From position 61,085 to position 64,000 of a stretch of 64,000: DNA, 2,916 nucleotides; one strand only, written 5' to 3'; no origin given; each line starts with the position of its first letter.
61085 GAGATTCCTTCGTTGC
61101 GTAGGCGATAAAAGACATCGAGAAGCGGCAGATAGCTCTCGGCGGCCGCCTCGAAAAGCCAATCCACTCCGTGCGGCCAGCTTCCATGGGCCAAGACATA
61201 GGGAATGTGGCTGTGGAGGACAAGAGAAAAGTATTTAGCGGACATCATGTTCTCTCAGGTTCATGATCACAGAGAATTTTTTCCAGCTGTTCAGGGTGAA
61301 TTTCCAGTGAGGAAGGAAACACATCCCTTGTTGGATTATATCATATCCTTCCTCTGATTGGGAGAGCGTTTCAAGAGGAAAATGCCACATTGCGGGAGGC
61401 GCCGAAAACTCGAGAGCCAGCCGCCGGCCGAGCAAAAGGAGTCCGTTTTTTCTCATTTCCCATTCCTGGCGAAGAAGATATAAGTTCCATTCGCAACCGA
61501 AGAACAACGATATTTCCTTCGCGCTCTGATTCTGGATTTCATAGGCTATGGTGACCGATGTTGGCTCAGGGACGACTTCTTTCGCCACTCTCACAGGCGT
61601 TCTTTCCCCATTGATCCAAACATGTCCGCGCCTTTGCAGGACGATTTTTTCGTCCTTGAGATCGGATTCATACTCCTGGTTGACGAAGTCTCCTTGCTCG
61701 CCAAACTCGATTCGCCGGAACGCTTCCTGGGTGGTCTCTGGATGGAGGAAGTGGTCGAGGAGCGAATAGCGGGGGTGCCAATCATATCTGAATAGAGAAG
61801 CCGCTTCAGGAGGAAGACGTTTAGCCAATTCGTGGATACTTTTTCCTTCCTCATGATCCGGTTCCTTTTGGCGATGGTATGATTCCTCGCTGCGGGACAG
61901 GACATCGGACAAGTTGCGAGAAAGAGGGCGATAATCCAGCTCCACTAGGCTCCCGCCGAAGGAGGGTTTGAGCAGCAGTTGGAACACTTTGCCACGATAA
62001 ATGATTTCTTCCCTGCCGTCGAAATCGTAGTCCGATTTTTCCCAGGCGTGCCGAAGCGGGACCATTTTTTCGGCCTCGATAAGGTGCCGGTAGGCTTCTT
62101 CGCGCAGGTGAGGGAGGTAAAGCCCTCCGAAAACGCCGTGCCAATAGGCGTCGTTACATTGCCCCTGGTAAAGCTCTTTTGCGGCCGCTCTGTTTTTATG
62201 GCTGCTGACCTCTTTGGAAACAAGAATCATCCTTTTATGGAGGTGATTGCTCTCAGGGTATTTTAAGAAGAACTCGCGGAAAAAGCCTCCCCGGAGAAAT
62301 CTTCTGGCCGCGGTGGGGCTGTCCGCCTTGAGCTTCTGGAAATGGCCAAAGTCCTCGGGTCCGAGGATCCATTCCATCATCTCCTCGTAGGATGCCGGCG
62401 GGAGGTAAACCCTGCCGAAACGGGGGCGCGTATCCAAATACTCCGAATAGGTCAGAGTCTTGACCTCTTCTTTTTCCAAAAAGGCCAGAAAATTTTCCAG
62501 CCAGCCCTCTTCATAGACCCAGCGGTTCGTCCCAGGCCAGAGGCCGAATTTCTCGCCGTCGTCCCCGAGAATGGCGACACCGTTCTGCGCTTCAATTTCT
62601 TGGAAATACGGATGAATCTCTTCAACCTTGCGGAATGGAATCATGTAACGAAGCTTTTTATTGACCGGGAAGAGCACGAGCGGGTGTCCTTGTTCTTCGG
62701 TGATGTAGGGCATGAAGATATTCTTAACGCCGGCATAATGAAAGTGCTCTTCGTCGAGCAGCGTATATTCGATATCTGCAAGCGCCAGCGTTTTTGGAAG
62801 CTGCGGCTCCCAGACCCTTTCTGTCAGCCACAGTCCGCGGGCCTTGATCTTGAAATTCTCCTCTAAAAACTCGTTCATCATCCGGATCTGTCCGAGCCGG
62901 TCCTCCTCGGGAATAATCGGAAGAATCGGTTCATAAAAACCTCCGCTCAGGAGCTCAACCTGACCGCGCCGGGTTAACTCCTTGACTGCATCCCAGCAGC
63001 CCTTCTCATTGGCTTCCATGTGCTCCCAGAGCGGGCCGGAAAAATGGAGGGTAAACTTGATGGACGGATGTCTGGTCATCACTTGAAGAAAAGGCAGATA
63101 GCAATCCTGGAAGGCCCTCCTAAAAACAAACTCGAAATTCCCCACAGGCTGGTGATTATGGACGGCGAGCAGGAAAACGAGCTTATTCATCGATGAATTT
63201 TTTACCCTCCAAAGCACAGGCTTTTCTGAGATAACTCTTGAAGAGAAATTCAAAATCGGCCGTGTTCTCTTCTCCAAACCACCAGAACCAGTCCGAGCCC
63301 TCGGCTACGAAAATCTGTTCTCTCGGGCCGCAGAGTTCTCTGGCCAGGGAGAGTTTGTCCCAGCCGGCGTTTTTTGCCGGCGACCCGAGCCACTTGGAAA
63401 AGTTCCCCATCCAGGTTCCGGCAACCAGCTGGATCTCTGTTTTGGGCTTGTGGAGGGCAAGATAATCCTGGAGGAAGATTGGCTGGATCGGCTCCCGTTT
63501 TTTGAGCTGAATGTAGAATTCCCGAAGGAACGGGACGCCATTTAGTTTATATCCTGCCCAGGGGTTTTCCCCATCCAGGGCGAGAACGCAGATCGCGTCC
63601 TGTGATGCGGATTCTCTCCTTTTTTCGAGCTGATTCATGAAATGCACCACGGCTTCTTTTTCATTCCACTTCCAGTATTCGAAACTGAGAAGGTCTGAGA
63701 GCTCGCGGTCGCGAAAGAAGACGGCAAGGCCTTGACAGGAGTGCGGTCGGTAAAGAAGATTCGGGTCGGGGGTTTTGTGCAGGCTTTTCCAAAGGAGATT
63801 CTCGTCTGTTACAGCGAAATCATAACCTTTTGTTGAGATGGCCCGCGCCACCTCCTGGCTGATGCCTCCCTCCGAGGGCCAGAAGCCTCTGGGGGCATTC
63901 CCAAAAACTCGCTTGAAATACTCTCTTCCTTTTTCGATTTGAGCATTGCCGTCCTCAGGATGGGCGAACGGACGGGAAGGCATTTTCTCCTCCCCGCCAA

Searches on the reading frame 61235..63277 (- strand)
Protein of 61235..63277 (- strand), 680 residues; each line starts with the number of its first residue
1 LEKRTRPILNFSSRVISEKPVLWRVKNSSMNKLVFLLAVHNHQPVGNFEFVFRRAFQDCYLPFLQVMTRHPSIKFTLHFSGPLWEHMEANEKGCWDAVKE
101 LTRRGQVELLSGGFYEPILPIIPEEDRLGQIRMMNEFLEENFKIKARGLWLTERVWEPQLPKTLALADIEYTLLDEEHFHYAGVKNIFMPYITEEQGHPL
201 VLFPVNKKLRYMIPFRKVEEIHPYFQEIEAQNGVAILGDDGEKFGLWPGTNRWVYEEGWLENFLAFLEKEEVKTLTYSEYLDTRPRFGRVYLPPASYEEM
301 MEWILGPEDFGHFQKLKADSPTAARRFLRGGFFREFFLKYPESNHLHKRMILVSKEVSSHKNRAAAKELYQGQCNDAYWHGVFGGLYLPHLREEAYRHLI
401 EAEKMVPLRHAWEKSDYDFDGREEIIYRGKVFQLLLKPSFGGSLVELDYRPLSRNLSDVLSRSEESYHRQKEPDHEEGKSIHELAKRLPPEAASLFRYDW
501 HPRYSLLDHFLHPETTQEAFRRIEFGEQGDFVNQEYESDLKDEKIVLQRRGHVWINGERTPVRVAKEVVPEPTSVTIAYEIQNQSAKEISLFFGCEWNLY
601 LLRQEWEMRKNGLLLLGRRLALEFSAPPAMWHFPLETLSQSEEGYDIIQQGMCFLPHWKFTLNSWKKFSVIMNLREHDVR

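Call 58: search_protein_families(library=pfam, proteins=[window:61235-63277:-], max_evalue=0.00001)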
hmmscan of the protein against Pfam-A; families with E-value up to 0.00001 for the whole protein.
window:61235-63277:- (680 aa): 4 families
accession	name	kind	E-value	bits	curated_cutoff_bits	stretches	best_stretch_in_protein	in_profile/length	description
PF09095.17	AmyA-gluTrfs_C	-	1.2e-60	205.9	22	2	416-605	1-193/284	Alpha-amylase/4-alpha-glucanotransferase, C-terminal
PF03065.20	Glyco_hydro_57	-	1.7e-52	179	21.2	1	37-287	2-285/291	Glycosyl hydrolase family 57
PF09094.16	AmyA-A_glucT_m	-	3.5e-31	107.9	27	1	331-405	1-79/80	Alpha-amylase/4-alpha-glucanotransferase, middle domain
PF01074.27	Glyco_hydro_38N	-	5.3e-06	26.5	25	1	53-176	22-145/270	Glycosyl hydrolases family 38 N-terminal domain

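Call 62: find_encoding_contigs(protein=window:61235-63190:-, flank=10000, max_places=6)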
Protein window:61235-63190:- (651 aa): no gene with exactly this product is on record in the collection.

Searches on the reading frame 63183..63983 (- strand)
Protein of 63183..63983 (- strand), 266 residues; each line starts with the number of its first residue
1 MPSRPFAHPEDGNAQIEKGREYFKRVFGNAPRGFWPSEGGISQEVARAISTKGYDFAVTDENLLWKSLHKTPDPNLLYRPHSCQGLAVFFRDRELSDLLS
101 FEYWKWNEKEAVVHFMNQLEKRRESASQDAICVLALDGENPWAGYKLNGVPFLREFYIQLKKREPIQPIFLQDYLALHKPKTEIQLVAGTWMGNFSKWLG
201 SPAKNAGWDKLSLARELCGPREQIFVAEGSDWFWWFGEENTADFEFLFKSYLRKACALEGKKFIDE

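Call 58: search_protein_families(library=pfam, proteins=[window:63183-63983:-], max_evalue=0.00001)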
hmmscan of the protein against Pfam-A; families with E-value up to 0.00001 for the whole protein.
window:63183-63983:- (266 aa): 1 family
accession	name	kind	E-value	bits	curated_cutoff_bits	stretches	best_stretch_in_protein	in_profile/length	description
PF03065.20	Glyco_hydro_57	-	6.4e-34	118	21.2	1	10-185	122-289/291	Glycosyl hydrolase family 57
